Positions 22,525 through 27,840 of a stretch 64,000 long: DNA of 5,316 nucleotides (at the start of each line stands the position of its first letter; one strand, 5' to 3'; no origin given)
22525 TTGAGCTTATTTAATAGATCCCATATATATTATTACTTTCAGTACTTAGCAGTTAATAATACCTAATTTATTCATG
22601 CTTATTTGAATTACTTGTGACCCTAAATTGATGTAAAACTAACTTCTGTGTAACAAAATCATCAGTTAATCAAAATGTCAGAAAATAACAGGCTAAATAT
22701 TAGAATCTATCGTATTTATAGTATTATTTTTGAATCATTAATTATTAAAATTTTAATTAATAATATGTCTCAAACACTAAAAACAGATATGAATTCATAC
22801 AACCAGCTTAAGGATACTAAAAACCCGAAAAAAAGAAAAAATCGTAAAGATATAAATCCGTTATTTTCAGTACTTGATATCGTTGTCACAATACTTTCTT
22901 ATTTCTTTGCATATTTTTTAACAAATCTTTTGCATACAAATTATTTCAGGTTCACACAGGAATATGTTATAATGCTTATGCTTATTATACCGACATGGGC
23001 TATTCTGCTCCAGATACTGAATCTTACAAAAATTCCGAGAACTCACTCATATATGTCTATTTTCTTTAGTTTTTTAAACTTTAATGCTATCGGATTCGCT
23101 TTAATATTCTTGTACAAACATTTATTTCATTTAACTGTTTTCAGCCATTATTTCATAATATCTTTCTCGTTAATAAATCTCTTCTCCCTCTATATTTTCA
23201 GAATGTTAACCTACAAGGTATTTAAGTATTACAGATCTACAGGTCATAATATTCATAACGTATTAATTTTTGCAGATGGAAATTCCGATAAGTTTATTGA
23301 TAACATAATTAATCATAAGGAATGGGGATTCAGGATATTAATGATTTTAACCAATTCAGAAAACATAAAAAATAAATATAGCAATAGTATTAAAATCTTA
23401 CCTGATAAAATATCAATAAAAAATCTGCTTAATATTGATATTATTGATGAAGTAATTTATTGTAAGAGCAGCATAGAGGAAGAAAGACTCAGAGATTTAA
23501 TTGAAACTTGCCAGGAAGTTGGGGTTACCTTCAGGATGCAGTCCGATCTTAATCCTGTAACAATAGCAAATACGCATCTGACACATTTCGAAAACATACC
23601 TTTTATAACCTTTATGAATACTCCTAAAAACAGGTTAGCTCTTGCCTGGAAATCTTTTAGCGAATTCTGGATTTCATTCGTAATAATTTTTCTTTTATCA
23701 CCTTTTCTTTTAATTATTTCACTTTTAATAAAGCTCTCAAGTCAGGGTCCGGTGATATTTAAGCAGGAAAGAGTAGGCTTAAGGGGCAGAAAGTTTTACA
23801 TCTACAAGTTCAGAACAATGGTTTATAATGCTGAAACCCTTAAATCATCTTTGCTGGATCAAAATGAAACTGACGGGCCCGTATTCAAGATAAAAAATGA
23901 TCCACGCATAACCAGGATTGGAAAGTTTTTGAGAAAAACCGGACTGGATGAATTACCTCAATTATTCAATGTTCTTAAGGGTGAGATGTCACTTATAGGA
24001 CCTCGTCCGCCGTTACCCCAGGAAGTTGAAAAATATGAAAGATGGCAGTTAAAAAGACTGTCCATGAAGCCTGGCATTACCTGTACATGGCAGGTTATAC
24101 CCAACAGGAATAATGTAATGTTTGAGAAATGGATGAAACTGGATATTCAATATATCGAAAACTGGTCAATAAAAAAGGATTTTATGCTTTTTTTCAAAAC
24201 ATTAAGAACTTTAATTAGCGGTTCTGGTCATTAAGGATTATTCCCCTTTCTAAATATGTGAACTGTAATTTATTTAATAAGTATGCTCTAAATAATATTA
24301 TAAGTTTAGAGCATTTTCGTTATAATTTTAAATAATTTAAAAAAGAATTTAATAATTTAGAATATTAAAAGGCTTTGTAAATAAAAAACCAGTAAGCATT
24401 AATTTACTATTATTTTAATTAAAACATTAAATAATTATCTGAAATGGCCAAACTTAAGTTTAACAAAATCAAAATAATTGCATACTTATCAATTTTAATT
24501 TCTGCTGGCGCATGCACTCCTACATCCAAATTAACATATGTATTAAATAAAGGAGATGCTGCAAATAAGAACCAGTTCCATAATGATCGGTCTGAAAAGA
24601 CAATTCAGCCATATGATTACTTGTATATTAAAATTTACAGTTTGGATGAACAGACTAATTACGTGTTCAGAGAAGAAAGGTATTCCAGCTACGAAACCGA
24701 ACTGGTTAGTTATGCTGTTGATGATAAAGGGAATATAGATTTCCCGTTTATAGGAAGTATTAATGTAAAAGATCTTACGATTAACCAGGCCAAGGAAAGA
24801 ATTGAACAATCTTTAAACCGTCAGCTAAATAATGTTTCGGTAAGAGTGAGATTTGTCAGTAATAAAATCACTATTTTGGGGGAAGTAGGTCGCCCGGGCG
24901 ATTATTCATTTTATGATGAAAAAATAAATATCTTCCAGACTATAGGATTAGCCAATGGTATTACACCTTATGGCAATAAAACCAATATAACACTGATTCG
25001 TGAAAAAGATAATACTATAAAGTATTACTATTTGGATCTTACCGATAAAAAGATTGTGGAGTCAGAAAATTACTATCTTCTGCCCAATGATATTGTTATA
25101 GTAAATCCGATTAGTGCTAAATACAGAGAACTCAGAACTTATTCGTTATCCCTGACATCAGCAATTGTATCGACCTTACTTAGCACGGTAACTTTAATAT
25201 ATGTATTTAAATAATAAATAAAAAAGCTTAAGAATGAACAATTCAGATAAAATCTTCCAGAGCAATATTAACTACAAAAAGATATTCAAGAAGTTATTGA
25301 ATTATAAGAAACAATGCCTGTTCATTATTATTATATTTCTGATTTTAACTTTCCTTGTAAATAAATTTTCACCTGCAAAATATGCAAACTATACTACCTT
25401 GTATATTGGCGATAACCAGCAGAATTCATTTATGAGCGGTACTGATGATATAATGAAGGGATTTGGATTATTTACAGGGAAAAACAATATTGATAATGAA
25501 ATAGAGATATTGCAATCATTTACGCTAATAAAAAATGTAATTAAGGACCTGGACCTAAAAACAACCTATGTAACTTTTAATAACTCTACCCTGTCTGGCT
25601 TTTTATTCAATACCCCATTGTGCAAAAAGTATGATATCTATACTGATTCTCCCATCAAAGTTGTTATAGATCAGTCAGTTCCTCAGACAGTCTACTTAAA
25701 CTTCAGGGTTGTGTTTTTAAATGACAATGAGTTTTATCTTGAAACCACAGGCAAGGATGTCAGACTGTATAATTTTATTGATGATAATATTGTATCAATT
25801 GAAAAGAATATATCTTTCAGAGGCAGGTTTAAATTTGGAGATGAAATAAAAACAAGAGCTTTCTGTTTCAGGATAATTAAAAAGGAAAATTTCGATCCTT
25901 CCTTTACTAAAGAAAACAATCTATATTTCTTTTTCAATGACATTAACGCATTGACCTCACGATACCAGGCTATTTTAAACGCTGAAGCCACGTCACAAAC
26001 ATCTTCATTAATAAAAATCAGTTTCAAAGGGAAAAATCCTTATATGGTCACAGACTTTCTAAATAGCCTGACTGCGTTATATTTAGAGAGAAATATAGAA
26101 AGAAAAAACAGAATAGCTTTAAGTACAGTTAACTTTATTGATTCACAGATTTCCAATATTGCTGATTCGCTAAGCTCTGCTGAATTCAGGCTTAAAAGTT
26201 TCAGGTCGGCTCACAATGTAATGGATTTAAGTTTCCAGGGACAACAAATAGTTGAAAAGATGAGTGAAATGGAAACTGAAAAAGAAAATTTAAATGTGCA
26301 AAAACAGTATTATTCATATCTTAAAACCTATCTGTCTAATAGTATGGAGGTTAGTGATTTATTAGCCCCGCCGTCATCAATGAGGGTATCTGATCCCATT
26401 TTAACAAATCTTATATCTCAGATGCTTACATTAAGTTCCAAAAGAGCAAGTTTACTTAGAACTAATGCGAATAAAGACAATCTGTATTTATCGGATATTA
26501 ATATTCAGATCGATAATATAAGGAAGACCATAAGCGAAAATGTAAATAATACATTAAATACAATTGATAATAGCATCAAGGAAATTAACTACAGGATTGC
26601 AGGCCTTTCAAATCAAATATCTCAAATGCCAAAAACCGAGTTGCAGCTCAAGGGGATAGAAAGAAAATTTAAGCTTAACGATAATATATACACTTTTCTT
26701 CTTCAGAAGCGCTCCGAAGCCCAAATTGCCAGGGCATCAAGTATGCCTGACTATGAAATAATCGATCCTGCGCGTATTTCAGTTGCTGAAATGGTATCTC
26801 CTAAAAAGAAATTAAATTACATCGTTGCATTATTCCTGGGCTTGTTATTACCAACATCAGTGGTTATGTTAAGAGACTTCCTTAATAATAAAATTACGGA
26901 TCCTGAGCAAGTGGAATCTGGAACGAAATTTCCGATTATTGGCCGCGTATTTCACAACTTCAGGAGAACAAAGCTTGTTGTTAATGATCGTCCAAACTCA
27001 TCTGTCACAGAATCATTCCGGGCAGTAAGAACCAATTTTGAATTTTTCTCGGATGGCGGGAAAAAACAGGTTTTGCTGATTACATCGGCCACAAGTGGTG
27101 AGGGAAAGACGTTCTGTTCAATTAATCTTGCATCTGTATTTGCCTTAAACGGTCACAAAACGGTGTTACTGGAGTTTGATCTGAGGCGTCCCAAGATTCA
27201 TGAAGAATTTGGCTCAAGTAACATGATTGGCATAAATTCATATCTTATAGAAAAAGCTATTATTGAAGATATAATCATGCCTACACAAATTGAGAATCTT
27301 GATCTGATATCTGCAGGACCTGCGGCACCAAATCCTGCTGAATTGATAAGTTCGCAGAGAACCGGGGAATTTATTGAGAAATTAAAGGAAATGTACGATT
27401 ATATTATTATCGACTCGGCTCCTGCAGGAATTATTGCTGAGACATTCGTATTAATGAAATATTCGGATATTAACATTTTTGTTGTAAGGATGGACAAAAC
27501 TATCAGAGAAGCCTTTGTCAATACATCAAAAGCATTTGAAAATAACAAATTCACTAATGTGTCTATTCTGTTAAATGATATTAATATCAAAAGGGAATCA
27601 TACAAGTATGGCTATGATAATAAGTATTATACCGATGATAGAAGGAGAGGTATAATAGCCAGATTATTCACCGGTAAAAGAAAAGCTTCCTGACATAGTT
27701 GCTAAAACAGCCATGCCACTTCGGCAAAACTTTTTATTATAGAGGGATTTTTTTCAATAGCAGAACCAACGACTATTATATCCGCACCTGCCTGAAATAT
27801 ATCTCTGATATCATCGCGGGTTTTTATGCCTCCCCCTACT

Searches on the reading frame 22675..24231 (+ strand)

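Call 6: search_protein_families(library=pfam, proteins=[window:22675-24231:+], max_evalue=0.001)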
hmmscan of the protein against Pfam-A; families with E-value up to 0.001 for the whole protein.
window:22675-24231:+ (519 aa): 2 families
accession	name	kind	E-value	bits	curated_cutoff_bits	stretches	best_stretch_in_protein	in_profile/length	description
PF02397.22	Bac_transf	-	1.6e-65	220.4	27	1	326-514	1-178/179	Bacterial sugar transferase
PF13727.12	CoA_binding_3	-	4.2e-11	43.6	25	1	138-287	28-172/175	CoA-binding domain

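Call 54: search_protein_families(library=ncbifam, proteins=[window:22675-24231:+], max_evalue=0.00001)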
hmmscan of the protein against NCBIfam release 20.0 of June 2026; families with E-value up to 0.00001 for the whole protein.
window:22675-24231:+ (519 aa): 10 families
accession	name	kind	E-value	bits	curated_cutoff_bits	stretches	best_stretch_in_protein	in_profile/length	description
TIGR03025.1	EPS_sugtrans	subfamily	3e-113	379.4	295.55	1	67-518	2-443/445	exopolysaccharide biosynthesis polyprenyl glycosylphosphotransferase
TIGR03023.1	WcaJ_sugtrans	equivalog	1.6e-96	324.4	410.75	1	67-515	2-448/453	undecaprenyl-phosphate glucose phosphotransferase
NF041877.1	EPS_EpsZ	equivalog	7.3e-87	291.9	800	1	148-518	89-457/459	exopolysaccharide biosynthesis polyisoprenyl-phosphate hexose-1-phosphate transferase EpsZ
TIGR03022.1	WbaP_sugtrans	subfamily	1.4e-82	278.3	403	1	70-518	3-454/456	undecaprenyl-phosphate galactose phosphotransferase WbaP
NF052601.1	undeca_RfbP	equivalog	3.7e-56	190.1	330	1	326-514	45-236/244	undecaprenyl-phosphate galactose phosphotransferase family protein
NF007518.0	PRK10124.1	equivalog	2.2e-50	171.8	684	1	50-510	3-454/464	undecaprenyl-phosphate glucose phosphotransferase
TIGR03013.1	EpsB_2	subfamily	1.6e-47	162.6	393.35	1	68-518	3-441/443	TIGR03013 family XrtA/PEP-CTERM system glycosyltransferase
NF011751.0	PRK15204.1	equivalog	9.5e-44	149.8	907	1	107-515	68-471/476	undecaprenyl-phosphate galactose phosphotransferase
NF050817.1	PolSacchBiosHfsE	equivalog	8.4e-40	136.9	750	1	108-514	58-460/467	polysaccharide biosynthesis protein HfsE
NF045514.1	glycotran_HepC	equivalog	8e-28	97.2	140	1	309-445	100-211/220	heterocyst development glycosyltransferase HepC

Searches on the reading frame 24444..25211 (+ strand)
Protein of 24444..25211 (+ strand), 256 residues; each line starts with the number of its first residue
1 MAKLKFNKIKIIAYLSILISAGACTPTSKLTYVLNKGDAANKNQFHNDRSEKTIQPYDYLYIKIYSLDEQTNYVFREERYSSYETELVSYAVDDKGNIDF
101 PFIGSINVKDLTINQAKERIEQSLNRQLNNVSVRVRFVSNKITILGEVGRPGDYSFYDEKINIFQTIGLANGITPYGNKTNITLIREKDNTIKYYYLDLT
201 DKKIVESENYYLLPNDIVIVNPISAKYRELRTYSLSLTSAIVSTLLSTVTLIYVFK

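Call 6: search_protein_families(library=pfam, proteins=[window:24444-25211:+], max_evalue=0.001)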
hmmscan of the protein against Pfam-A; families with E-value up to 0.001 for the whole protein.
window:24444-25211:+ (256 aa): 2 families
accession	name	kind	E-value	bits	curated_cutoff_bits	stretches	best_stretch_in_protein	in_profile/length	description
PF02563.21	Poly_export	-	5.5e-16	59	28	1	49-137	4-76/77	Polysaccharide biosynthesis/export protein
PF22461.2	SLBB_2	-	2.5e-08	34.4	27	1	141-220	2-79/79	SLBB domain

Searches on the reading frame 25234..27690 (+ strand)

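Call 6: search_protein_families(library=pfam, proteins=[window:25234-27690:+], max_evalue=0.001)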
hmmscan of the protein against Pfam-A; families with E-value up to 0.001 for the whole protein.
window:25234-27690:+ (819 aa): 5 families
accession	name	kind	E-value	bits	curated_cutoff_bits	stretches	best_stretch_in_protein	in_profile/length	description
PF13807.11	GNVR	-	3.6e-11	43.2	27.7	1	475-548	9-81/82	G-rich domain on putative tyrosine kinase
PF13614.12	AAA_31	-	3.6e-10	40.5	27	1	613-753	3-149/177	AAA domain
PF02706.20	Wzz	-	5.2e-08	33.5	25.5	1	12-106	3-91/91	Chain length determinant protein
PF10609.15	ParA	-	7.8e-07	29.2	27.1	1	611-730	3-121/246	NUBPL iron-transfer P-loop NTPase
PF01656.29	CbiA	-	8.6e-07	29.4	25.4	1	615-721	2-69/125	CobQ/CobB/MinD/ParA nucleotide binding domain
